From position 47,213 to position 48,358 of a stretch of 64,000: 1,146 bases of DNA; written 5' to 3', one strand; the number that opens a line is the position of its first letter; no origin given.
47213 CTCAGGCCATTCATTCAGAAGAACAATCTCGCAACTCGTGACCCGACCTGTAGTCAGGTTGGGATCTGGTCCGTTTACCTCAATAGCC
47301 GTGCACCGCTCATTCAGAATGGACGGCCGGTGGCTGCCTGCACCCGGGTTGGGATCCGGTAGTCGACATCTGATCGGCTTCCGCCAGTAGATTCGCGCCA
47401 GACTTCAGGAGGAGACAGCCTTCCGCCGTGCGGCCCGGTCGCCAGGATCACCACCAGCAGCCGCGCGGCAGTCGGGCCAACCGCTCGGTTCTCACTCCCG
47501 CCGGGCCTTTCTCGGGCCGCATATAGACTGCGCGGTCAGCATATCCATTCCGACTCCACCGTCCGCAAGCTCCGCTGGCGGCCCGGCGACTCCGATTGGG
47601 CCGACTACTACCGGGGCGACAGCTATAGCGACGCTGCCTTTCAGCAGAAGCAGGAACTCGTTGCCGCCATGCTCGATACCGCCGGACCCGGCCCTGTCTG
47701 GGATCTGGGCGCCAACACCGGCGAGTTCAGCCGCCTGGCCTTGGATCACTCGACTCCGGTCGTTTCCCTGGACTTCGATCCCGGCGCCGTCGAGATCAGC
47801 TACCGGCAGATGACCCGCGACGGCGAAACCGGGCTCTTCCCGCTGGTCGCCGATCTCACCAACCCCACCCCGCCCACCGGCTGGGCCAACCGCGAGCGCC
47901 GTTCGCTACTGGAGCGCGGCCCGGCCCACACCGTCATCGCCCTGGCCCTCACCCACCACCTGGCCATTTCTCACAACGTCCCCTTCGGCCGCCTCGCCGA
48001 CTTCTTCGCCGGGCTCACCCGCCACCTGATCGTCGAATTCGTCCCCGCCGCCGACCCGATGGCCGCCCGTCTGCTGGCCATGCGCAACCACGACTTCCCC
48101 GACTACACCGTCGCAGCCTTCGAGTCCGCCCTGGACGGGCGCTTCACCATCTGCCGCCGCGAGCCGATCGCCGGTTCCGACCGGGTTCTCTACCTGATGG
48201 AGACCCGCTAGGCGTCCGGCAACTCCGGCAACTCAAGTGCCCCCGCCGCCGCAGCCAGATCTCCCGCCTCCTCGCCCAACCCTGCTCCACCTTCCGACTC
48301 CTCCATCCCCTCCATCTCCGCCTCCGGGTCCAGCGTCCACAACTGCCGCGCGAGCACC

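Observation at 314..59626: Unusually high density of inactivated genes in an otherwise ordinary chromosomal region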

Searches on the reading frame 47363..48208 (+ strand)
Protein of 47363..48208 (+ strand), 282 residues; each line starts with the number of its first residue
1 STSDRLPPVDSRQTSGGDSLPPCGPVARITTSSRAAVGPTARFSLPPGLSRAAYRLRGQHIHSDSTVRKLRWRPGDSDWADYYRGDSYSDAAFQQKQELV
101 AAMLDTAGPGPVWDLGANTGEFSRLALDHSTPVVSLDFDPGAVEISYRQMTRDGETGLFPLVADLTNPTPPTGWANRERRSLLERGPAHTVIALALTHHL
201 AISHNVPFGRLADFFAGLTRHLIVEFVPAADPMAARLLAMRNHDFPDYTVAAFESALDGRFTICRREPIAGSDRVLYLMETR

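Call 18: search_protein_families(library=pfam, max_evalue=0.01, proteins=[window:47363-48208:+])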
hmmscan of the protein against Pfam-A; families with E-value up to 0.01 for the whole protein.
seq(282 aa): 0 families

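Call 41: find_homologous_proteins(query=window:47363-48208:+, max_evalue=0.00001)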
Query window:47363-48208:+ (282 aa): 963 proteins with E <= 0.00001 among 3365 candidates; the best 120 are listed.
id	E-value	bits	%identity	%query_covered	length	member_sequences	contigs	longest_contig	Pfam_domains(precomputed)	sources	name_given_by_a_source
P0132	3.3e-120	419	87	77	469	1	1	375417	-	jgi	jgi:hypothetical protein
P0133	3.2e-118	412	85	77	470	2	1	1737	-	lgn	-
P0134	8.9e-117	408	84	77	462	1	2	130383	-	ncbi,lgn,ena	-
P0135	1.3e-115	404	100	64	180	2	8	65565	-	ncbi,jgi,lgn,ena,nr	ncbi:MAG: class I SAM-dependent methyltransferase [Chloroflexota bacterium]|jgi:ribosomal protein L1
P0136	1.0e-108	381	80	77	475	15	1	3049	-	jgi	jgi:hypothetical protein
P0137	6.1e-107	375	79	77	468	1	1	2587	-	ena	-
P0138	3.0e-76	275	58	77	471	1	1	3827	-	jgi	jgi:ribosomal protein L11 methylase PrmA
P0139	2.2e-73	265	58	78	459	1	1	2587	-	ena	-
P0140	2.5e-73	265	58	83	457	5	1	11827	-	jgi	jgi:hypothetical protein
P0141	3.4e-73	265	56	78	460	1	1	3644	-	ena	-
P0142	4.8e-73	264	54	83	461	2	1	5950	-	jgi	-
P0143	6.3e-73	264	55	78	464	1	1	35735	-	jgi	jgi:hypothetical protein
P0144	2.5e-72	262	55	78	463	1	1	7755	-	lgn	-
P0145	4.6e-72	261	54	78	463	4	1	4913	PF13489.13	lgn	-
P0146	6.3e-72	261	53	89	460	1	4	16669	-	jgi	jgi:hypothetical protein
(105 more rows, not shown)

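Call 42: find_encoding_contigs(protein=P0132, flank=10000, max_places=2)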
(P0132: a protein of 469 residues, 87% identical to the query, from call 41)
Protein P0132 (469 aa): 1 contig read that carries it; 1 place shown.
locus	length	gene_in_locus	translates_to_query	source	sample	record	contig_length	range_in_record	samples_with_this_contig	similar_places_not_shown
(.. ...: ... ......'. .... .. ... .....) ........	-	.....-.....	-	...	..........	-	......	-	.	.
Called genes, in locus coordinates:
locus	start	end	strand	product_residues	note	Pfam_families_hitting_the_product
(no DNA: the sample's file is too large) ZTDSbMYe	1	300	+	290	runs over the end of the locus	-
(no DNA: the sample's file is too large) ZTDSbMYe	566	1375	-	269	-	PF20247:DUF6602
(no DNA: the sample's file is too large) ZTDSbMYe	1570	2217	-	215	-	PF14376:Haem_bd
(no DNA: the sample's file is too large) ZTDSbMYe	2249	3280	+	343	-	PF08240:ADH_N, PF16912:Glu_dehyd_C, PF00107:ADH_zinc_N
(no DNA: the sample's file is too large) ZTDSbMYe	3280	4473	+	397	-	PF00155:Aminotran_1_2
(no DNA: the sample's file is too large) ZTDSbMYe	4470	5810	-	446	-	PF09587:PGA_cap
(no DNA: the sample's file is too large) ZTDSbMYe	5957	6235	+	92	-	PF09851:SHOCT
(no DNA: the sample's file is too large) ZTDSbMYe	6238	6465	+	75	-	-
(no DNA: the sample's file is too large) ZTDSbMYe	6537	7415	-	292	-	PF04655:APH_6_hur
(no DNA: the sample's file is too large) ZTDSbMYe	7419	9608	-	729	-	-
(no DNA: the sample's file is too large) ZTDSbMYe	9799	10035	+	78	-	-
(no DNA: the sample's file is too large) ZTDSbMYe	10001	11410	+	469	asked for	-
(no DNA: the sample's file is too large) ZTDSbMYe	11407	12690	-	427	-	PF05977:MFS_3, PF07690:MFS_1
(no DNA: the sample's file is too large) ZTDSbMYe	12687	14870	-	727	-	PF13231:PMT_2 (weak)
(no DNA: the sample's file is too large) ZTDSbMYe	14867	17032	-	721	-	-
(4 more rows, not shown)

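Call 43: find_encoding_contigs(protein=P0134, flank=10000, max_places=2)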
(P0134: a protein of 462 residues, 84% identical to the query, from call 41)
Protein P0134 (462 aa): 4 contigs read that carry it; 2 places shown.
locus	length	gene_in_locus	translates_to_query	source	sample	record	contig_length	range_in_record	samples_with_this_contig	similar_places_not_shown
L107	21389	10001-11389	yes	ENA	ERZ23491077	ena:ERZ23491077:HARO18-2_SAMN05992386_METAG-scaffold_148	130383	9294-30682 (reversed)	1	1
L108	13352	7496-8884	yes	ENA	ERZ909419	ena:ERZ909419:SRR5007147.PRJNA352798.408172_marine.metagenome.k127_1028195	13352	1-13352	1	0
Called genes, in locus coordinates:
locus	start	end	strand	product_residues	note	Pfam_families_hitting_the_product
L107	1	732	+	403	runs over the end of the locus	PF03816:LytR_cpsA_psr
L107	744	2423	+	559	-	PF10282:Lactonase (faint), PF20067:SSL_N (faint), PF01436:NHL, PF24684:Vgb_lyase (weak), PF01436:NHL (weak), PF08450:SGL, PF17170:DUF5128 (weak), PF01436:NHL, +4 more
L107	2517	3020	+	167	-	PF04073:tRNA_edit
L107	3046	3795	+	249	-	PF00106:adh_short, PF08659:KR, PF13561:adh_short_C2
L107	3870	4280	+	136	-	PF00106:adh_short (weak), PF13487:HD_5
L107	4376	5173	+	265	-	PF23023:Anti-Pycsar_Apyc1, PF00753:Lactamase_B, PF12706:Lactamase_B_2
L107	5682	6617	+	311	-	PF00528:BPD_transp_1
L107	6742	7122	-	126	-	PF09969:DUF2203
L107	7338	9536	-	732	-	-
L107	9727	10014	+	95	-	-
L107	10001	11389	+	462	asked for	-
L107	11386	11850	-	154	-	PF05977:MFS_3 (weak)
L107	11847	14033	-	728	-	-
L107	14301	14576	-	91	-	-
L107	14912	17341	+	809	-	-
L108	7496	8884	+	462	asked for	-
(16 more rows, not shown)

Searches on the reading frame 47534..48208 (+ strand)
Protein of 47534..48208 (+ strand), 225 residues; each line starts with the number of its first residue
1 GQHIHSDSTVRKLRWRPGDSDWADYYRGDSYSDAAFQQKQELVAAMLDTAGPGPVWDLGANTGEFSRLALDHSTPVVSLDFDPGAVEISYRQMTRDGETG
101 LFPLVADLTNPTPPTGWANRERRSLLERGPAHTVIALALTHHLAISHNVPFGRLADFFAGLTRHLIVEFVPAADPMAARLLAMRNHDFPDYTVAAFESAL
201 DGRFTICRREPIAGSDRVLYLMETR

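Call 39: search_protein_families(library=pfam, max_evalue=1, proteins=[window:47534-48208:+])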
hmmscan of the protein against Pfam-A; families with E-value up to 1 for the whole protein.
window:47534-48208:+ (225 aa): 3 families
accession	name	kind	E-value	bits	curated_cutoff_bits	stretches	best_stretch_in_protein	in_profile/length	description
PF08242.18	Methyltransf_12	-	0.047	14.8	30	1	57-143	2-78/98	Methyltransferase domain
PF13489.12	Methyltransf_23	-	0.051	13.7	27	1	38-109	8-61/164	Methyltransferase domain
PF01728.25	FtsJ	-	0.2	12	24.1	1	54-86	24-58/181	FtsJ-like methyltransferase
